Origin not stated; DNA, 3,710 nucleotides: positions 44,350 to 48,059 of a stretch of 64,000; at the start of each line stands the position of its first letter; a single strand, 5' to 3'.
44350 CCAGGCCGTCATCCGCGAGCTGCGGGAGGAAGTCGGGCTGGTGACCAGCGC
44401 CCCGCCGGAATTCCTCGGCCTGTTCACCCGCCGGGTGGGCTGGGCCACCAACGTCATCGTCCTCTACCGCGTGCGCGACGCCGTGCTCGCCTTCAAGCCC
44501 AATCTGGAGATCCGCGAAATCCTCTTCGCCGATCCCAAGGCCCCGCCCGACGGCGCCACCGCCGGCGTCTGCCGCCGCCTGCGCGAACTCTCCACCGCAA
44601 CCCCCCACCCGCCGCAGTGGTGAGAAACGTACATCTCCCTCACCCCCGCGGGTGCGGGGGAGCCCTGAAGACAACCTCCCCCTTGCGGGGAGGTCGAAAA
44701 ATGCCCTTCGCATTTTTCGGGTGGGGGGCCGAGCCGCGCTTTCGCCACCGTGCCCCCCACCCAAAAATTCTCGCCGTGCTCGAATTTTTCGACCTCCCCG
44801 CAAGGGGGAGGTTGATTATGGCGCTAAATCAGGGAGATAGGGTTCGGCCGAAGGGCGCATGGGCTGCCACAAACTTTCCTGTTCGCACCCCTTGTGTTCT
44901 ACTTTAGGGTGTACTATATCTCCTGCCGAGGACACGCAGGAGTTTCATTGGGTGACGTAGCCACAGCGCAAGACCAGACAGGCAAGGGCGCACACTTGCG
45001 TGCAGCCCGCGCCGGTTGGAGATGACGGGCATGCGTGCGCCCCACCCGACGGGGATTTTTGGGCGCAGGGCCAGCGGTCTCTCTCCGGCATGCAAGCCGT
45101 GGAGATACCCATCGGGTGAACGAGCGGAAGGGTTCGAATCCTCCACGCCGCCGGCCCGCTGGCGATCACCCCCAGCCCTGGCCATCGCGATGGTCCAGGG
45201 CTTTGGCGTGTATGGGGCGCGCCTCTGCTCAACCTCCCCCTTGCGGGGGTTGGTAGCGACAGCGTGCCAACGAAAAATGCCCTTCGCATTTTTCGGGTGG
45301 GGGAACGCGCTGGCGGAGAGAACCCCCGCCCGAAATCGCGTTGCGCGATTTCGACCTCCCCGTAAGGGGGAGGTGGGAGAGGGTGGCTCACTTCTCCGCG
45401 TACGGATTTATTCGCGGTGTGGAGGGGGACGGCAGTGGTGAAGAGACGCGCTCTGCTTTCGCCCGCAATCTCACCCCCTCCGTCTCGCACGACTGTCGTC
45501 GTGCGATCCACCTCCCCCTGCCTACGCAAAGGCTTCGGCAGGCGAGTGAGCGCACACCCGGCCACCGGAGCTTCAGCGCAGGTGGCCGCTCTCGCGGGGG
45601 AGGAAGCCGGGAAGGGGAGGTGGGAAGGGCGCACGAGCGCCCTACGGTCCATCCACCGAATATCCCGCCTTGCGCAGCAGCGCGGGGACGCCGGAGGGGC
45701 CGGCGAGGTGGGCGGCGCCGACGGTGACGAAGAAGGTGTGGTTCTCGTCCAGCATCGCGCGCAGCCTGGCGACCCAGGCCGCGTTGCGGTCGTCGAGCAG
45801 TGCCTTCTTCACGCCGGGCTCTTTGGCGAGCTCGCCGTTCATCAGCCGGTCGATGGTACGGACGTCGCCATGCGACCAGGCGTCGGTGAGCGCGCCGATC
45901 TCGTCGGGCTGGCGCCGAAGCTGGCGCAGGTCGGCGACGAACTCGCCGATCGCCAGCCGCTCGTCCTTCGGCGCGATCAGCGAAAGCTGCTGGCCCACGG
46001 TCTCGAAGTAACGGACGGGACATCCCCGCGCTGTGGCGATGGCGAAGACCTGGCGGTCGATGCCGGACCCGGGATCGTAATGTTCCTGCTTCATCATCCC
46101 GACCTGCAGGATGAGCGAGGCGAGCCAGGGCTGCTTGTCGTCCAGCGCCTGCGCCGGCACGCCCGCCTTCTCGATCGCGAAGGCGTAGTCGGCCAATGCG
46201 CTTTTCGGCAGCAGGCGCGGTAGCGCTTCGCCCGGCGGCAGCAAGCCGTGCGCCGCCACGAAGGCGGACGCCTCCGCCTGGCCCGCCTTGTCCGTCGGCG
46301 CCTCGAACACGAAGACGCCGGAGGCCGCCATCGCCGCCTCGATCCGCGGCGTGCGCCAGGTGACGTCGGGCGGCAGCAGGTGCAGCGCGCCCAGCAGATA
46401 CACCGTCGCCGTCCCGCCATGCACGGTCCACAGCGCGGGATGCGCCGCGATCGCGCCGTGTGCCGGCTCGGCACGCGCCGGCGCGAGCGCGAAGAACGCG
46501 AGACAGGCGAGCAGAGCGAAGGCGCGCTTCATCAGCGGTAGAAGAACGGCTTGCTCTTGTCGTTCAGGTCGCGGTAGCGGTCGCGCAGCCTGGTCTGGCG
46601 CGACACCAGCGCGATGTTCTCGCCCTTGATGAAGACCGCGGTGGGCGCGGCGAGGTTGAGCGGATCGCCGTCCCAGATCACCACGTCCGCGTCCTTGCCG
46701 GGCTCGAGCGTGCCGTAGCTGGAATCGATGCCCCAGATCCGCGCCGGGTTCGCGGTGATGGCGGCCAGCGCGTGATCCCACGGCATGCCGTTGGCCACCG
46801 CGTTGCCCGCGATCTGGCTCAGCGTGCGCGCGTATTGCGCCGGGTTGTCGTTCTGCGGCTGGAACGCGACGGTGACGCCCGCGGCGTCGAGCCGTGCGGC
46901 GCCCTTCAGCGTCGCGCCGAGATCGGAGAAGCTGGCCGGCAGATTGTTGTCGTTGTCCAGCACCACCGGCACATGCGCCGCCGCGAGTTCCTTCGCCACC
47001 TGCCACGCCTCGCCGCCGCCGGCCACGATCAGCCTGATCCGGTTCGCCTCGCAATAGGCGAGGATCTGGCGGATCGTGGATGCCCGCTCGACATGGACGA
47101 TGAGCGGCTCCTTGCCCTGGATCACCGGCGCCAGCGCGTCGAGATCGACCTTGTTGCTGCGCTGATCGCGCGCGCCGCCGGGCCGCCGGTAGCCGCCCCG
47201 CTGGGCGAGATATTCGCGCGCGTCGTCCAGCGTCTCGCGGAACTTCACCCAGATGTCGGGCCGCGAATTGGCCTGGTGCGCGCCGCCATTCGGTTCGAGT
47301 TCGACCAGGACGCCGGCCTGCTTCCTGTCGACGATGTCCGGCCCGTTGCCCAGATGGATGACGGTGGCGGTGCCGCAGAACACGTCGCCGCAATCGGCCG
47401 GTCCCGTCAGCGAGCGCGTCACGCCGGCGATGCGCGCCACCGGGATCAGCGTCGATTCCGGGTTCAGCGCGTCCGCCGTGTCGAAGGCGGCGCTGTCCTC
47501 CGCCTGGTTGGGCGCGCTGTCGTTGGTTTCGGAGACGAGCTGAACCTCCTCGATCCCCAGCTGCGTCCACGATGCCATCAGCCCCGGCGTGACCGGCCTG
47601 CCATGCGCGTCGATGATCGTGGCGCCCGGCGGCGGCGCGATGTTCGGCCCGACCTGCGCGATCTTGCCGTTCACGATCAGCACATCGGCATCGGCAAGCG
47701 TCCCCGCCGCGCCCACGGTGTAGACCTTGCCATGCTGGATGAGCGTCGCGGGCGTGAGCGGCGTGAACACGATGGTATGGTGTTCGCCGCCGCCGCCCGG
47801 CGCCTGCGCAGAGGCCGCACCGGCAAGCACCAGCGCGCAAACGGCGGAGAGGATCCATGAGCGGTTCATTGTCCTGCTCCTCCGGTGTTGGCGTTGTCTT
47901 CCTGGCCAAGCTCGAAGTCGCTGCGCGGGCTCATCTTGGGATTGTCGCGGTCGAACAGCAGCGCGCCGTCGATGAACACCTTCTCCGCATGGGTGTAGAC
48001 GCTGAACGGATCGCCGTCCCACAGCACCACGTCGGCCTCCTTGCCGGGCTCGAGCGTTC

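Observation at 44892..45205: Candidate novel ~225-nt tRNA-mimicking structured RNA with promoter, leader, T-loop and 3' CCA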

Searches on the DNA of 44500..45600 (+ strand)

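Call 4: search_rna_families(source=window, start=44500, end=45600, threshold=evalue, max_evalue=10, show_alignments=4)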
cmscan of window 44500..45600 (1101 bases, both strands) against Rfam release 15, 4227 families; matches with E-value up to 10: 19.
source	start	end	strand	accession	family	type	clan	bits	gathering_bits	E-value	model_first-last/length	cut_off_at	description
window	45322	45376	-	RF01762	whalefall-1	Gene; sRNA;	-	33.4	37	1.2e-06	1-56/56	no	Whalefall-1 RNA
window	44672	44728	+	RF01762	whalefall-1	Gene; sRNA;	-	24.7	37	0.0007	1-56/56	no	Whalefall-1 RNA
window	45320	45383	-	RF01781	ASdes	Gene; sRNA;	-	24.6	40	0.0052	1-68/68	no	ASdes TB sRNA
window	45242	45330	+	RF03861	mir-4484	Gene; miRNA;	-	24.5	90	0.11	1-89/89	no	mir-4484 microRNA precursor family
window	44886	44958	-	RF02814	Sso133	Gene; sRNA;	-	21.7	44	0.18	1-73/73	no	Sulfolobus sRNA133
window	44609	44691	-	RF02924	skipping-rope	Gene; sRNA;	-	21.2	36.7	0.042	1-80/80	no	skipping-rope RNA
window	44708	44774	-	RF03964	mir-H1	Gene; miRNA;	-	19.8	97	2.5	1-85/85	no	mir-H1 microRNA precursor family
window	44609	44654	-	RF03615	mir-4877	Gene; miRNA;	-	18.1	100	2.3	1-87/87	no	mir-4877 microRNA precursor family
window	45233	45259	+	RF01370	CRISPR-DR57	Gene; CRISPR;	-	17.7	39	0.86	5-32/37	no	CRISPR RNA direct repeat element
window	45275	45440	+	RF01528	CC3513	Gene; sRNA;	-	17.3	40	1.8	1-176/176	no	caulobacter sRNA CC3513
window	45276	45341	-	RF00043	Plasmid_R1162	Gene; antisense;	-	17.1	55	4.5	1-75/75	no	R1162-like plasmid antisense RNA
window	45148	45209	+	RF02230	sX11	Gene; sRNA;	-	16.6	70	2.1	1-138/138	no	Proteobacterial sRNA sX11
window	44599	44662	-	RF00919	mir-874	Gene; miRNA;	-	16.6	74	9.2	1-78/78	no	mir-874 microRNA precursor family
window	44671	44702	+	RF01370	CRISPR-DR57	Gene; CRISPR;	-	14.9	39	5.6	1-37/37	no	CRISPR RNA direct repeat element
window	44793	44837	+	RF01762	whalefall-1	Gene; sRNA;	-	14.4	37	1.5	4-52/56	no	Whalefall-1 RNA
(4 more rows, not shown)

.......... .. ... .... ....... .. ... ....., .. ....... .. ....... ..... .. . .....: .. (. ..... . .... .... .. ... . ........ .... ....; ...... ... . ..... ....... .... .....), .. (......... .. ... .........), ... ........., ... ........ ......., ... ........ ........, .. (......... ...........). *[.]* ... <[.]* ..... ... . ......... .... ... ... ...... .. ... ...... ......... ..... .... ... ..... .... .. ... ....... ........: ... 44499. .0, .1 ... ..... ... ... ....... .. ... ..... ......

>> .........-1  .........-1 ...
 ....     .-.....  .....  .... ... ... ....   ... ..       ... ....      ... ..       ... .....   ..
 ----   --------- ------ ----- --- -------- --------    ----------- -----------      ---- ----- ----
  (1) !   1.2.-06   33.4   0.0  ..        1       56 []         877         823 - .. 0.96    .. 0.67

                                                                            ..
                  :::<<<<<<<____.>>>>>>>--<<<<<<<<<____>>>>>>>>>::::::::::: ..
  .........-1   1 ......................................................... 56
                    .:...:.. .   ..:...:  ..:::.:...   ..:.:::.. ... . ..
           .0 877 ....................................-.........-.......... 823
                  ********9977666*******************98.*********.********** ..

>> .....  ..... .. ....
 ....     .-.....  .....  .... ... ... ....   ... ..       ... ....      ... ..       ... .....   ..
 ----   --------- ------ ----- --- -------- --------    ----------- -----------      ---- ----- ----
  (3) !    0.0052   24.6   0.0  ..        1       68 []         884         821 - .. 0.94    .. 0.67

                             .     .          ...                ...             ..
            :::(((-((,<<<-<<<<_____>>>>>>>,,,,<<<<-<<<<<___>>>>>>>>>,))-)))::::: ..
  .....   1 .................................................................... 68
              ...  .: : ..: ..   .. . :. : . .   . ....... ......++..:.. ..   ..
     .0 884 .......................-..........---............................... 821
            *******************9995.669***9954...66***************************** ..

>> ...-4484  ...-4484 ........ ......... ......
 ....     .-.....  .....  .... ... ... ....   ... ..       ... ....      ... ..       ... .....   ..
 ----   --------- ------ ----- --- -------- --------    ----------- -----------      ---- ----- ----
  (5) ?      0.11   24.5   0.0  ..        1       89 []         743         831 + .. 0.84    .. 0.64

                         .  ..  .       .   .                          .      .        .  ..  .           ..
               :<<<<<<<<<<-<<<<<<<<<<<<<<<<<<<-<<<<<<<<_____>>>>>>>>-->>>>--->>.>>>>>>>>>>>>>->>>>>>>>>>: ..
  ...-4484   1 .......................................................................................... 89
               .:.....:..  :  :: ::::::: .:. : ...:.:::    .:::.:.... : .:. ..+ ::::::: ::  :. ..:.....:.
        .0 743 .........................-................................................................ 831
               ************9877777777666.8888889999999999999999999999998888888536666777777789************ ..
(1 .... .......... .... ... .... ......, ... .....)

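Call 12: search_dna_similar(query=window:44880-45215:+, collection=plasmids, mode=distant, max_evalue=0.01)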
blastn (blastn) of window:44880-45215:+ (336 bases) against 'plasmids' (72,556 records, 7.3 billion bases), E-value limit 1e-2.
No match.

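Call 13: search_dna_similar(query=window:44880-45215:+, collection=phages, mode=distant, max_evalue=0.01)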
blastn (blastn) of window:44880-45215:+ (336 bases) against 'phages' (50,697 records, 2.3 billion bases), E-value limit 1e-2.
No match.

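Call 88: build_rna_model(alignment_id=A3, structure=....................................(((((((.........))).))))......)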
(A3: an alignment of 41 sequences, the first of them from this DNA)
Model R1 built from alignment A3 (41 sequences, 66 columns); structure: as given.
model positions 63; base pairs 7; branch points 0; effective number of sequences 4.42; information 0.888 bits per position. Calibrated on 0.2 Mb of random sequence (short: E-values are rough).
structure used (alignment columns):
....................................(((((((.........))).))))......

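Call 90: search_with_rna_model(model_id=R1, sources=[window, L001, L002, L003, L004, L005, L006, L007, L008, L009, L010, L011, L012, L013, L014, L015, L016, L017, L018, L019, L020, L021, L022, L023, L024, L025, L026, L027, L028, L029, L030, L031, L032, L033, L034, L035, L036, L037, L038, L039, L040, L041, L042, L043, L044, L045, L046, L047, L048, L049, L050, L051, L052, L053, L054, L055, L056, L057, L058, L059, L060, L061, L062, L063, L064, L065, L066], max_evalue=1)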
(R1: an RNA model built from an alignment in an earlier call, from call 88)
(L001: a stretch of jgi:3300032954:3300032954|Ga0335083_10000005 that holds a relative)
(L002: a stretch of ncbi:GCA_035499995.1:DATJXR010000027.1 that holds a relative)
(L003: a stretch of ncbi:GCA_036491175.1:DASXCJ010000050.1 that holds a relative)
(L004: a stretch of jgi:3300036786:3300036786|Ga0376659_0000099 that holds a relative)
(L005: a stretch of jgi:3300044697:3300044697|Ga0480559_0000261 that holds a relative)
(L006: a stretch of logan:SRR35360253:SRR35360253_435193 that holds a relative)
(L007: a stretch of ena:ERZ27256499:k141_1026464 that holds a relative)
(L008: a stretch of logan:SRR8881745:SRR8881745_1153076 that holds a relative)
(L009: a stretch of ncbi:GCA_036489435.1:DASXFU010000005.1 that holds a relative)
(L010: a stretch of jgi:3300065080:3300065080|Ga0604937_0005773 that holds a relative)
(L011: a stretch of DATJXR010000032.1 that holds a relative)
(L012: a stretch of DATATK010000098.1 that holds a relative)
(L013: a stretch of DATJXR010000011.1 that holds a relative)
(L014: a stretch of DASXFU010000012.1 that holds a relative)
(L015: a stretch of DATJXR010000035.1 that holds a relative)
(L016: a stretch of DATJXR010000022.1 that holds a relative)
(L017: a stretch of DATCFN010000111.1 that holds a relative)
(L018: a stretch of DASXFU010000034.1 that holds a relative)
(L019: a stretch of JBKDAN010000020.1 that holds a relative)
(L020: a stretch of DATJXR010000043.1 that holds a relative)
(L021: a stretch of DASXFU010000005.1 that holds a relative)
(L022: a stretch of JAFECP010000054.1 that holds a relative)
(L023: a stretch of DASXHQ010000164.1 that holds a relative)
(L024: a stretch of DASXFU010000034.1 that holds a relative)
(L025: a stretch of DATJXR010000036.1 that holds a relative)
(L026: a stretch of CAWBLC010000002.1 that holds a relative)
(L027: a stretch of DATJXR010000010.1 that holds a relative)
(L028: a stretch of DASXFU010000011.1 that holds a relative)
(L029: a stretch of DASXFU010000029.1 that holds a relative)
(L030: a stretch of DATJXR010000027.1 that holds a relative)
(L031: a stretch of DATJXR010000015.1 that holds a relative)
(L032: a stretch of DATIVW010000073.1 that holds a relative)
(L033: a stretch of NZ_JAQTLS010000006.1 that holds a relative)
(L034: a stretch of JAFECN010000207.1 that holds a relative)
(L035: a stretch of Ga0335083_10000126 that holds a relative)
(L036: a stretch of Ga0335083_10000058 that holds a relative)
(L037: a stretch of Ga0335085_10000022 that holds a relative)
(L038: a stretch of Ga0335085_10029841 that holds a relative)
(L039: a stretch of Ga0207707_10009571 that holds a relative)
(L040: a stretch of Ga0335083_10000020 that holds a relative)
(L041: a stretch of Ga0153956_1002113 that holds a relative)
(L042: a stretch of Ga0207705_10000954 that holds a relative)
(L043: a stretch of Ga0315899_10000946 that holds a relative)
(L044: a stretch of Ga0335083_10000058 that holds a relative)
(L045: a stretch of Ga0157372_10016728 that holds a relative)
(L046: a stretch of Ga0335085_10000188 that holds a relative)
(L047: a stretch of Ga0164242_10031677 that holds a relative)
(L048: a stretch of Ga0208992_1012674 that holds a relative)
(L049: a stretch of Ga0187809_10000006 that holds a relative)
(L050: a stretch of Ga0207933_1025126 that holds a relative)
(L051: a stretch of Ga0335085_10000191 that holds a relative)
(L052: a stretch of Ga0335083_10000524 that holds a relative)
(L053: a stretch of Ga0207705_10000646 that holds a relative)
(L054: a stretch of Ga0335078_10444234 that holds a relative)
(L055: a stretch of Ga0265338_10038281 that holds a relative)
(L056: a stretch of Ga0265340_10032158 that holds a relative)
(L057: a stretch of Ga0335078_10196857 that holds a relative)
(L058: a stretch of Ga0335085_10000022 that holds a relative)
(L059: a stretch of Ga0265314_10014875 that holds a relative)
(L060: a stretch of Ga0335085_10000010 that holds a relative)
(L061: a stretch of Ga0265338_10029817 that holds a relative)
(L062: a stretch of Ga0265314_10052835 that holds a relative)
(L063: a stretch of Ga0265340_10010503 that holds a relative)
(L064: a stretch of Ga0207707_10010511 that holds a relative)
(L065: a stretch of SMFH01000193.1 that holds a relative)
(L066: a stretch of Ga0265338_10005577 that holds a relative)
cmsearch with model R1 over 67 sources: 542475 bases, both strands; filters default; matches with E-value up to 1: 62.
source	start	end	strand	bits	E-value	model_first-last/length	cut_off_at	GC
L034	3280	3342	+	87.7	4.2e-21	1-63/63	no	0.67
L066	10804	10866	+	87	6.2e-21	1-63/63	no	0.62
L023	726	788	+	86.1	1.1e-20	1-63/63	no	0.68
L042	6039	6101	+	85.1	2.1e-20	1-63/63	no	0.67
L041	2747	2809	+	84.9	2.3e-20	1-63/63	no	0.62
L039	1055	1117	-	84.8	2.5e-20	1-63/63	no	0.67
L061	2503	2565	+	83.8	4.7e-20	1-63/63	no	0.65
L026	2046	2108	+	83.7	4.8e-20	1-63/63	no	0.67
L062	175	237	-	83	7.6e-20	1-63/63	no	0.63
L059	3428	3490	-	82.3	1.2e-19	1-63/63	no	0.62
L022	6260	6322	+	82.2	1.2e-19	1-63/63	no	0.7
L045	6685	6747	-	81.2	2.3e-19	1-63/63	no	0.62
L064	4410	4472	+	81.2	2.3e-19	1-63/63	no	0.62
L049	5065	5127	+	81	2.6e-19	1-63/63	no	0.6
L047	529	591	-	80.3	3.9e-19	1-63/63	no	0.65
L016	199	261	-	80.2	4.2e-19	1-63/63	no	0.65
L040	98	160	+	80.2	4.2e-19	1-63/63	no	0.65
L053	71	133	-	79.8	5.5e-19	1-63/63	no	0.6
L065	9703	9765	+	79.8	5.5e-19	1-63/63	no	0.6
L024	7843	7905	-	77.8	1.8e-18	1-63/63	no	0.65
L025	229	291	-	77.7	2e-18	1-63/63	no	0.67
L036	2815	2877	-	77.7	2e-18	1-63/63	no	0.67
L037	6471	6533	+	77.7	2e-18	1-63/63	no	0.67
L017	7506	7568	+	77.3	2.6e-18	1-63/63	no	0.68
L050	1381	1443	-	77.3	2.6e-18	1-63/63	no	0.68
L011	2071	2133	+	77.1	3e-18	1-63/63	no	0.65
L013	4295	4357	+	77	3.1e-18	1-63/63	no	0.65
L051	5273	5335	+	77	3.1e-18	1-63/63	no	0.65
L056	49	111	+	76.4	4.6e-18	1-63/63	no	0.65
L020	229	291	-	75.9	6e-18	1-63/63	no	0.67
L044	13450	13512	+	75.9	6e-18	1-63/63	no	0.67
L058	714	776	-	75.9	6e-18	1-63/63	no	0.67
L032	4860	4922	+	74.9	1.1e-17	1-63/63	no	0.65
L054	1427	1489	-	74.3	1.6e-17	1-63/63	no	0.67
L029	6475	6536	-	73.8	2.3e-17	1-63/63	no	0.65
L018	1013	1075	-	73.7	2.4e-17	1-63/63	no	0.62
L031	240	302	+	72.9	3.9e-17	1-63/63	no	0.73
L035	9828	9890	-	72.9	3.9e-17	1-63/63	no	0.73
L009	5314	5376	-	72.3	5.8e-17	1-63/63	no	0.57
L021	7143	7205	+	72.3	5.8e-17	1-63/63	no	0.57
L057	1254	1316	+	72.1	6.5e-17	1-63/63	no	0.67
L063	4486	4548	-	72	6.8e-17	1-63/63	no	0.67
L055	298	360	-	70.6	1.7e-16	1-63/63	no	0.68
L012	4964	5025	+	70.4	1.8e-16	1-63/63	no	0.66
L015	6049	6111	+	70.3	1.9e-16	1-63/63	no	0.73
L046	1147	1209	-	70.3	1.9e-16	1-63/63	no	0.73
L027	6090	6152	-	70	2.4e-16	1-63/63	no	0.68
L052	4893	4955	-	70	2.4e-16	1-63/63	no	0.68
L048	204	265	+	68.8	4.9e-16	1-63/63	no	0.63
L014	3234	3295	-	68.5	6e-16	1-63/63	no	0.58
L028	156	218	+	67.3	1.3e-15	1-63/63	no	0.68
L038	1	59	-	67.1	1.4e-15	1-59/63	3'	0.63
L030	2997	3058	-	62.5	2.5e-14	1-63/63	no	0.69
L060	342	403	-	62.5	2.5e-14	1-63/63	no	0.69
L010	5098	5159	-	55.8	1.6e-12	1-63/63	no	0.65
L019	6677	6716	-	22.8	0.0012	24-63/63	no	0.68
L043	8506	8545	-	22.8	0.0012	24-63/63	no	0.68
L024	4392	4420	+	14.1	0.26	26-63/63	no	0.83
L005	7725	7749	+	14.1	0.27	35-59/63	no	0.84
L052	10900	10942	+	12.8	0.6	1-63/63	no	0.67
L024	3662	3681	-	12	0.98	37-56/63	no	0.85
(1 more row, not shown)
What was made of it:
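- On New family (this report): Micropepsaceae multi-copy RNA: 76.6 bits, E 4e-18 against model R1; note that the window was one of the 41 training sequences (call 90).
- A covariance model separates true members (56-88 bits; window 76.6 bits, E 4e-18) from chance matches (23 bits or less) (call 90).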

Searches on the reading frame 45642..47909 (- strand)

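Call 9: search_protein_families(library=pfam, proteins=[window:45642-47909:-], max_evalue=0.01)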
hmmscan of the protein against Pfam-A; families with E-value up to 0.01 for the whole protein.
window:45642-47909:- (755 aa): 1 family
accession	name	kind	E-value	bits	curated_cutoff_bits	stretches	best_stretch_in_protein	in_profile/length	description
PF01963.22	TraB_PrgY_gumN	-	1.1e-61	209.4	26.8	1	492-752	1-261/263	TraB/PrgY/gumN family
